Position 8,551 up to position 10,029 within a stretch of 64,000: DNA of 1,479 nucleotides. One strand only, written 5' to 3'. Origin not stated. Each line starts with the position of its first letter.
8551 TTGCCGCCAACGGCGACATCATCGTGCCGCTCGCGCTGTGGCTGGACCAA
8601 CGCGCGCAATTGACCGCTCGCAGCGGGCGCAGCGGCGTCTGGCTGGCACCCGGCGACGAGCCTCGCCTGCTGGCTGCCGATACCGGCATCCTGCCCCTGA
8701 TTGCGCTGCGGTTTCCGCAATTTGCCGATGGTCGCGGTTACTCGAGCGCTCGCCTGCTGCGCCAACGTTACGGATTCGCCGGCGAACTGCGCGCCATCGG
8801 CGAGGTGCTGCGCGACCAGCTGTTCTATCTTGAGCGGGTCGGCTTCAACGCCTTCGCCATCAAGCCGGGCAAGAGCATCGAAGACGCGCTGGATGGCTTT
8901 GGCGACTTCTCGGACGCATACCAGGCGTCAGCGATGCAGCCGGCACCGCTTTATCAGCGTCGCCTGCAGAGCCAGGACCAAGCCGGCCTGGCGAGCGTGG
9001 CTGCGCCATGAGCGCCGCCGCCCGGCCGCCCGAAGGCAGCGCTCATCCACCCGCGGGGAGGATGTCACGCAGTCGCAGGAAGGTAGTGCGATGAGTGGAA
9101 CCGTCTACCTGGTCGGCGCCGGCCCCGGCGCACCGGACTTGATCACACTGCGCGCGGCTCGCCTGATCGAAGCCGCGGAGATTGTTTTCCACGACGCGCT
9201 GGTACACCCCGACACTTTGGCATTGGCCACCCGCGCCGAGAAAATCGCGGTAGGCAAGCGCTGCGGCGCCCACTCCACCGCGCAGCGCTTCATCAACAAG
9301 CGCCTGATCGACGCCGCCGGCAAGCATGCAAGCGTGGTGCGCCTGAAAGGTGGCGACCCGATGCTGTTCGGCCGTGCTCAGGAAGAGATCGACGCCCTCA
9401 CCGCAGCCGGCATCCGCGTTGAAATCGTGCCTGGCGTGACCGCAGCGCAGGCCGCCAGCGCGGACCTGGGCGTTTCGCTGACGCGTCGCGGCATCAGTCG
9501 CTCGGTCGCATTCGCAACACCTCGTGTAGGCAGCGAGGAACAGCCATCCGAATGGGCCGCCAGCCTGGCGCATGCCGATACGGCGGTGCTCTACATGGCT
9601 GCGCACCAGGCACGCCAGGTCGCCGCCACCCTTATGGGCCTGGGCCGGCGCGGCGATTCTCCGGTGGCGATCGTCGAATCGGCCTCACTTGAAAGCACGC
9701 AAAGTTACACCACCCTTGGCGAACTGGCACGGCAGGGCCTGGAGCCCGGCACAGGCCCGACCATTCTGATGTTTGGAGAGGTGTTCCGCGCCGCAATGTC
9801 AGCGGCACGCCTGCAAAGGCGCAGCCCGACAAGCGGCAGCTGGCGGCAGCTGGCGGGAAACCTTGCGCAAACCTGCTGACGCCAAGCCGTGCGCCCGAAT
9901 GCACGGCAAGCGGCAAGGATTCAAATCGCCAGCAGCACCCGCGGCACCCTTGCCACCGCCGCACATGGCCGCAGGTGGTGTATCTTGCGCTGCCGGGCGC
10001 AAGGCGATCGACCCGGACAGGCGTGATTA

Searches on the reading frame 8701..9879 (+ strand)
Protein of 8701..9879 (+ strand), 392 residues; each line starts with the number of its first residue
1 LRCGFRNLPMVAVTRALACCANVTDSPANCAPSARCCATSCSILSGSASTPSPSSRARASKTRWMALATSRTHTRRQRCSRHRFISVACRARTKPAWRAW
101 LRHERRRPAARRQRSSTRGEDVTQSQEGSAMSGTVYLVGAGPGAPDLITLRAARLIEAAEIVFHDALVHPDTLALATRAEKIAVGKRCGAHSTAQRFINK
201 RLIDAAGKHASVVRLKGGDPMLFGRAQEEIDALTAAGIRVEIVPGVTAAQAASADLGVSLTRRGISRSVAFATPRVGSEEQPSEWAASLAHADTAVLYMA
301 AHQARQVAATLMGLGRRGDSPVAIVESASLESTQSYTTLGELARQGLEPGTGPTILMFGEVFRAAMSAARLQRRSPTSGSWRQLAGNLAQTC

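Call 8: search_protein_families(library=pfam, proteins=[window:8701-9879:+], max_evalue=0.01)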
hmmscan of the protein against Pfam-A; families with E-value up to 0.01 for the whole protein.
window:8701-9879:+ (392 aa): 1 family
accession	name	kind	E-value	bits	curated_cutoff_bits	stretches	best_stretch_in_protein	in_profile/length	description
PF00590.25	TP_methylase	-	2.1e-50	172.1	27.8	1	134-343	1-212/212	Tetrapyrrole (Corrin/Porphyrin) Methylases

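Call 9: search_protein_families(library=ncbifam, proteins=[window:8701-9879:+], max_evalue=0.01)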
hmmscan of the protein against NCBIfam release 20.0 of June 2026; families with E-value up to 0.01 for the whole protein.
window:8701-9879:+ (392 aa): 30 families (the best 25 are shown)
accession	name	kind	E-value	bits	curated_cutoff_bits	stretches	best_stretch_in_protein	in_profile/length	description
NF004790.0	PRK06136.1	subfamily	1.4e-81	273.8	198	1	131-369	2-244/250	uroporphyrinogen-III C-methyltransferase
NF007922.1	PRK10637.1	equivalog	7.4e-78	262.5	400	1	93-362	175-449/450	siroheme synthase CysG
TIGR01469.1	cobA_cysG_Cterm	equivalog_domain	2.2e-73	246.9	185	1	133-364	1-236/238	uroporphyrinogen-III C-methyltransferase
NF005524.0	PRK07168.1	equivalog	3.3e-39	134.7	603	1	131-329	1-200/474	uroporphyrin-III C-methyltransferase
TIGR01465.1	cobM_cbiF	equivalog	4e-38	131.1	259.65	1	135-343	1-207/247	precorrin-4 C(11)-methyltransferase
NF012017.0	PRK15473.1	equivalog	6.8e-24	84.6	408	1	134-354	9-227/257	cobalt-precorrin-4 methyltransferase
TIGR01467.1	cobI_cbiL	equivalog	1.1e-15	57.7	163.25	1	134-333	2-206/230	precorrin-2 C(20)-methyltransferase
NF004423.0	PRK05765.1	equivalog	6.7e-13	48.7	332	1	131-340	1-206/247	precorrin-3B C(17)-methyltransferase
TIGR01466.1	cobJ_cbiH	equivalog_domain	8.1e-13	48.5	246.35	1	135-344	1-209/239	precorrin-3B C(17)-methyltransferase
NF004647.0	PRK05990.1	equivalog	3e-12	46.5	271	2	130-164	3-37/245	precorrin-2 C(20)-methyltransferase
NF004061.0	PRK05576.1-4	equivalog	1.8e-10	40.8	265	1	131-342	1-215/237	cobalt-factor II C(20)-methyltransferase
NF004062.0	PRK05576.1-5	equivalog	1.3e-09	37.8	194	1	135-268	3-141/219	cobalt-factor II C(20)-methyltransferase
TIGR02467.1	CbiE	equivalog_domain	3.8e-09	36.3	92.9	1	137-261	1-116/204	precorrin-6y C5,15-methyltransferase (decarboxylating) subunit CbiE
NF004455.0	PRK05787.1-3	equivalog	6e-09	35.8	258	1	134-334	2-192/221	cobalt-precorrin-7 (C(5))-methyltransferase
TIGR02434.1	CobF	equivalog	2.3e-08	34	195.8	1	200-280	93-174/250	precorrin-6A synthase (deacetylating)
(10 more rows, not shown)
